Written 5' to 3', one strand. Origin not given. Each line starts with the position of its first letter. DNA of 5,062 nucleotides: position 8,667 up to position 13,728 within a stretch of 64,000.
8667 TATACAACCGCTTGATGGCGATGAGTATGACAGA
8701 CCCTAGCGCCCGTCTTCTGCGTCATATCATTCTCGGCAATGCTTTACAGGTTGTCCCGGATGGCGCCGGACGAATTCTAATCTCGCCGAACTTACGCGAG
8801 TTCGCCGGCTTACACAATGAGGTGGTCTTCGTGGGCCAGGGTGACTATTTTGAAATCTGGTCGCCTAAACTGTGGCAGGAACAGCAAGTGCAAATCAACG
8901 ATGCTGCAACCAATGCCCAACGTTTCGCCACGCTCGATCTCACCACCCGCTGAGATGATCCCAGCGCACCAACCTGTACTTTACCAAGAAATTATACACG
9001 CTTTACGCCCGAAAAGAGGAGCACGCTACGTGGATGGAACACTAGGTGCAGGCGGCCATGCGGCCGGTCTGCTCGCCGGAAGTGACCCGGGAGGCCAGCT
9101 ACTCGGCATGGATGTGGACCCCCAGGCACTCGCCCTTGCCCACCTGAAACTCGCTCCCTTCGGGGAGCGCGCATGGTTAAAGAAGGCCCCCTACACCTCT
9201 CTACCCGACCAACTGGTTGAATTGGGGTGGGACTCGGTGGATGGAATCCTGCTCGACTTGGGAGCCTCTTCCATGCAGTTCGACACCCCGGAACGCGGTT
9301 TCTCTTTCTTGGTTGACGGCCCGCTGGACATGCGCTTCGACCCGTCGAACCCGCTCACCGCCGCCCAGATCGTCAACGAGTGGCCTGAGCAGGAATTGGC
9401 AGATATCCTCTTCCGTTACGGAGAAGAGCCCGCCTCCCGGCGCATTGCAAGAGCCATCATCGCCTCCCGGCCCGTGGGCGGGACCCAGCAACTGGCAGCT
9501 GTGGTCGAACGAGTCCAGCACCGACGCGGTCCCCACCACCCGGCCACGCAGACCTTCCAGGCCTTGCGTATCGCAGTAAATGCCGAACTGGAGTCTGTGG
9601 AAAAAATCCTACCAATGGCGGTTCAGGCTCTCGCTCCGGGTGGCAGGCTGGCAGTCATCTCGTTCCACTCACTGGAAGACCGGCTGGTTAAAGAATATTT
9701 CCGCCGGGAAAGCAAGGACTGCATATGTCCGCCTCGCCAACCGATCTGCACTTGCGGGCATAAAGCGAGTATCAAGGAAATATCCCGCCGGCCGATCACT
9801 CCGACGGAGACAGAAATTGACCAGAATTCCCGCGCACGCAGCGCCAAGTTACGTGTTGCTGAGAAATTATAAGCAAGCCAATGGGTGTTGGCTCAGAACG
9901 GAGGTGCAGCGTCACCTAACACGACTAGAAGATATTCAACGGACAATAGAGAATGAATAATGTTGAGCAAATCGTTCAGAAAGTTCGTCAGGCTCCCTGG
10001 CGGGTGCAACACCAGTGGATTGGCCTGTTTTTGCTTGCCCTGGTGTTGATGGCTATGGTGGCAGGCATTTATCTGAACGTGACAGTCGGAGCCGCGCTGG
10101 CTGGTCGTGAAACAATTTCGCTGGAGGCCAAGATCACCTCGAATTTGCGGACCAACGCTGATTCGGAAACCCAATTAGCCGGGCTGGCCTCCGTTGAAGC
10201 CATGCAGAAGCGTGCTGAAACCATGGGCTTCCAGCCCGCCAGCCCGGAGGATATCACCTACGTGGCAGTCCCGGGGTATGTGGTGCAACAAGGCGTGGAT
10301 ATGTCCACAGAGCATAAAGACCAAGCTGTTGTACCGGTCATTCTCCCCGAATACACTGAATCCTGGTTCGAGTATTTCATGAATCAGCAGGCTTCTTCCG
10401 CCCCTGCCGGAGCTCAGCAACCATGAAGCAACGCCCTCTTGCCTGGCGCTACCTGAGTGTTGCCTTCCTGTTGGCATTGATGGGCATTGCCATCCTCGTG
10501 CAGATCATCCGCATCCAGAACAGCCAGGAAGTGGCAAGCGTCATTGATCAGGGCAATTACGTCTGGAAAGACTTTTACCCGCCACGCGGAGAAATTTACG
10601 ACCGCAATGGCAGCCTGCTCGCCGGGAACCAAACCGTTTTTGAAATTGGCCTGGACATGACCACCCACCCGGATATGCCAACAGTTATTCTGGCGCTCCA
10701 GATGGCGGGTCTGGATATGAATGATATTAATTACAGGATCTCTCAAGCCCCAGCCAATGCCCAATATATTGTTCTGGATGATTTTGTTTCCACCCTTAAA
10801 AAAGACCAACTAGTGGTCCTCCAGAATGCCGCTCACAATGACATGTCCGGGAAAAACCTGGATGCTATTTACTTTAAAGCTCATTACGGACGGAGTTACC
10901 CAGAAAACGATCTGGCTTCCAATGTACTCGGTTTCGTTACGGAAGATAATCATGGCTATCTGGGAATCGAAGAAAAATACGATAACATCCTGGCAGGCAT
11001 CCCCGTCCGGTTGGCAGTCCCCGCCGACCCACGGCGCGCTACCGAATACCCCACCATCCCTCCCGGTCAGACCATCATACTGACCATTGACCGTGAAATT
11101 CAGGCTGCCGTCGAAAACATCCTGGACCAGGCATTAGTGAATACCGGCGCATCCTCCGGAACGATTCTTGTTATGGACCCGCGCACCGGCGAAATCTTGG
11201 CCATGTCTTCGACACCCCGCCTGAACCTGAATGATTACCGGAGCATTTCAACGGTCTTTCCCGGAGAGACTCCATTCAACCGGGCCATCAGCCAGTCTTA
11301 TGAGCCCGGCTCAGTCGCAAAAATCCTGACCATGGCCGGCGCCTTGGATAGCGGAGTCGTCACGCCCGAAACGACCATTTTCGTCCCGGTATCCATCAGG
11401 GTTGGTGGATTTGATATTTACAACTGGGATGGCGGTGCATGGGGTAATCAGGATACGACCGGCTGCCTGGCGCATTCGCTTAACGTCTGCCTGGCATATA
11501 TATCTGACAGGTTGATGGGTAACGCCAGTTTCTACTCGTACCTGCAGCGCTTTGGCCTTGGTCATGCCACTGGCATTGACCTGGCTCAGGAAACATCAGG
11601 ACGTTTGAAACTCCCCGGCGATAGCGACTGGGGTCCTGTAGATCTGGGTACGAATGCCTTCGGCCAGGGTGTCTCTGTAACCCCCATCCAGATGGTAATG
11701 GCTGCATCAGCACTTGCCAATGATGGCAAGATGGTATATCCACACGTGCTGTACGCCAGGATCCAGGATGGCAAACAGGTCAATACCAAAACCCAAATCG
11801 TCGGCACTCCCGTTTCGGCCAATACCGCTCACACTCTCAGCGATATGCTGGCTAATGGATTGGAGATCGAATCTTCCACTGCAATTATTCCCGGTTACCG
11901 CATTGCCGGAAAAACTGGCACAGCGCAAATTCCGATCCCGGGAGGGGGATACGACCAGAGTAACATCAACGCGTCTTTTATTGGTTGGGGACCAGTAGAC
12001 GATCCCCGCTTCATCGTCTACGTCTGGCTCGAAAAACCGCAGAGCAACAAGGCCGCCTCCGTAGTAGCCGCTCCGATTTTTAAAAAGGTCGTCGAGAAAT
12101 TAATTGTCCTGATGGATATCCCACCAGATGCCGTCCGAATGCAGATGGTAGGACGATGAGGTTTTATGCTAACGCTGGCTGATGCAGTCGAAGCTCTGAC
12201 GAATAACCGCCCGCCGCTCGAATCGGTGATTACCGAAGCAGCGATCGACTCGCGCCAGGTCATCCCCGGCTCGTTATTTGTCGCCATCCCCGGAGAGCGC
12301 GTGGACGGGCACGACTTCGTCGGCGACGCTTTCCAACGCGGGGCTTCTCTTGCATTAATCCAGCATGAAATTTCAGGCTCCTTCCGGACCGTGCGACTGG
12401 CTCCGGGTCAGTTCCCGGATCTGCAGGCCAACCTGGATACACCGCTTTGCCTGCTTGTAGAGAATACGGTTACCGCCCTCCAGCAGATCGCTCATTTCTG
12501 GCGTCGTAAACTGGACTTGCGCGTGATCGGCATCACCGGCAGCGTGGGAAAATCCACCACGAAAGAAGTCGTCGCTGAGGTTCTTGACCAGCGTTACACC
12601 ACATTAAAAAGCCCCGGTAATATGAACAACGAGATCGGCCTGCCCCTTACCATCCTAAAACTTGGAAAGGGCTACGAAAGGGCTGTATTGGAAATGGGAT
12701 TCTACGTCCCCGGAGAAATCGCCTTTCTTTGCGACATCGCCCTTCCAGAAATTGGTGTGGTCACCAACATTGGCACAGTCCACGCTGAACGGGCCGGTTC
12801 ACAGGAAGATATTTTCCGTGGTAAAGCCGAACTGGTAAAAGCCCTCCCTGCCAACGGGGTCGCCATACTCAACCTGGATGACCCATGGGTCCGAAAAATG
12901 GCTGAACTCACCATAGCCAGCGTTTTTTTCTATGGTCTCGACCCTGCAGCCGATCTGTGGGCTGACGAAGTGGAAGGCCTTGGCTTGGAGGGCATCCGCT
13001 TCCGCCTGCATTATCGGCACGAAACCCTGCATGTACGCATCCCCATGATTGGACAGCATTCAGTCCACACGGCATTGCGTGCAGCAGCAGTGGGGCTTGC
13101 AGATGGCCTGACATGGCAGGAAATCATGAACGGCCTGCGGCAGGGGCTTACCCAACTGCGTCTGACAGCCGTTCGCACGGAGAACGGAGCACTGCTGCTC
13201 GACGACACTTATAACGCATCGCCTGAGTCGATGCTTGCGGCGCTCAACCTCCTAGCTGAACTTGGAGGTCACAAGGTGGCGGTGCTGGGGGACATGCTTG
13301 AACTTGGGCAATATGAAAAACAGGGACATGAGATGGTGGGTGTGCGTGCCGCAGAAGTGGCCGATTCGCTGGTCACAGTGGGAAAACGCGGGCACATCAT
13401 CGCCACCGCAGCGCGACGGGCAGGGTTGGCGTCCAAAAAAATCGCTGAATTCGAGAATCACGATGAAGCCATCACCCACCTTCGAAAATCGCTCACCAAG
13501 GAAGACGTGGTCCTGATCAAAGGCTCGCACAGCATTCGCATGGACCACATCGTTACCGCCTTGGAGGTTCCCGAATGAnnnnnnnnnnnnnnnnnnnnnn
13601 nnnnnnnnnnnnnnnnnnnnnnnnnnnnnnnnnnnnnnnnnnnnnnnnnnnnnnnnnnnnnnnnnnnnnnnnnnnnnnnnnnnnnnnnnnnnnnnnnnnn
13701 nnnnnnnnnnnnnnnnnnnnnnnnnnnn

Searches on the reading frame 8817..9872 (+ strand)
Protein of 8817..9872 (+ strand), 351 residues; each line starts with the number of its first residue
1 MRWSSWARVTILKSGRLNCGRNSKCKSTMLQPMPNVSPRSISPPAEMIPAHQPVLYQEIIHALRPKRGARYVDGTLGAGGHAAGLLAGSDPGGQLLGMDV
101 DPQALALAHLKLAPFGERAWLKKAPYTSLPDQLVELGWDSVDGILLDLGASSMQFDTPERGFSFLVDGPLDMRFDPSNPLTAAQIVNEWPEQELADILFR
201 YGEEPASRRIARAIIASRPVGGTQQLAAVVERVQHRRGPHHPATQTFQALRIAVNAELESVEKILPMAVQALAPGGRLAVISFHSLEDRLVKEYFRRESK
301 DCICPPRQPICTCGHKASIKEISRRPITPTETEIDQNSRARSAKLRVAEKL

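Call 44: search_protein_families(library=pfam, proteins=[window:8817-9872:+], max_evalue=0.00001)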
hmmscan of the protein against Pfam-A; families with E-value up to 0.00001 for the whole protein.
window:8817-9872:+ (351 aa): 1 family
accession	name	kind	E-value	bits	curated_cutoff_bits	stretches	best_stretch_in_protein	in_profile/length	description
PF01795.25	Methyltransf_5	-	1.7e-107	359.9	27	1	50-350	3-308/309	MraW methylase family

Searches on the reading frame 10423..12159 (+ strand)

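Call 43: search_protein_families(library=pfam, proteins=[window:10423-12159:+], max_evalue=0.00001)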
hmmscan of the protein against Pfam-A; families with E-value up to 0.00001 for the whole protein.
window:10423-12159:+ (578 aa): 2 families
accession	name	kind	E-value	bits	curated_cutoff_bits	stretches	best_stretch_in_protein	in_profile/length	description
PF00905.27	Transpeptidase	-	1.3e-68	231.9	22.1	1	246-557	1-298/299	Penicillin binding protein transpeptidase domain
PF03717.20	PBP_dimer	-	2.9e-14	54.3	24.4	1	52-192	3-160/180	Penicillin-binding Protein dimerisation domain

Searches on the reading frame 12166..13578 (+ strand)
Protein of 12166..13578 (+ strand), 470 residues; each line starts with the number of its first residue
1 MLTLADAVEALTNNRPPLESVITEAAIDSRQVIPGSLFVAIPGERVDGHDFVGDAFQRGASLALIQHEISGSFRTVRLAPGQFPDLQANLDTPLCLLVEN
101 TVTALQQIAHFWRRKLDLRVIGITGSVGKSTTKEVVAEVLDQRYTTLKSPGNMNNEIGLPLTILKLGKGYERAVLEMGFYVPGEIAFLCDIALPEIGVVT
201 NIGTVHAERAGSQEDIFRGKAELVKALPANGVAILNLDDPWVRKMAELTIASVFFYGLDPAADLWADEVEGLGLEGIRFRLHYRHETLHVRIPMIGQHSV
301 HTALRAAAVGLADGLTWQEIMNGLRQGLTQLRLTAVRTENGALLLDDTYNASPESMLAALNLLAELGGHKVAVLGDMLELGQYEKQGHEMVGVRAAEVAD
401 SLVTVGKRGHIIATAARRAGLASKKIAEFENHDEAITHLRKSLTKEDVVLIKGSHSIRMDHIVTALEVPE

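Call 43: search_protein_families(library=pfam, proteins=[window:12166-13578:+], max_evalue=0.00001)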
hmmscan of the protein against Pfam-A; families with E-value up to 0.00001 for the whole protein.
window:12166-13578:+ (470 aa): 3 families
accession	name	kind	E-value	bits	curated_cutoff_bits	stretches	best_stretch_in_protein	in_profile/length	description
PF08245.18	Mur_ligase_M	-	1.9e-39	136.2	24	1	123-309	1-199/200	Mur ligase middle domain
PF02875.26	Mur_ligase_C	-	5.6e-21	76.1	28.4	1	332-455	2-127/127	Mur ligase, glutamate ligase domain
PF01225.30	Mur_ligase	-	4.3e-09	37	21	1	24-69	4-54/95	Mur ligase family, catalytic domain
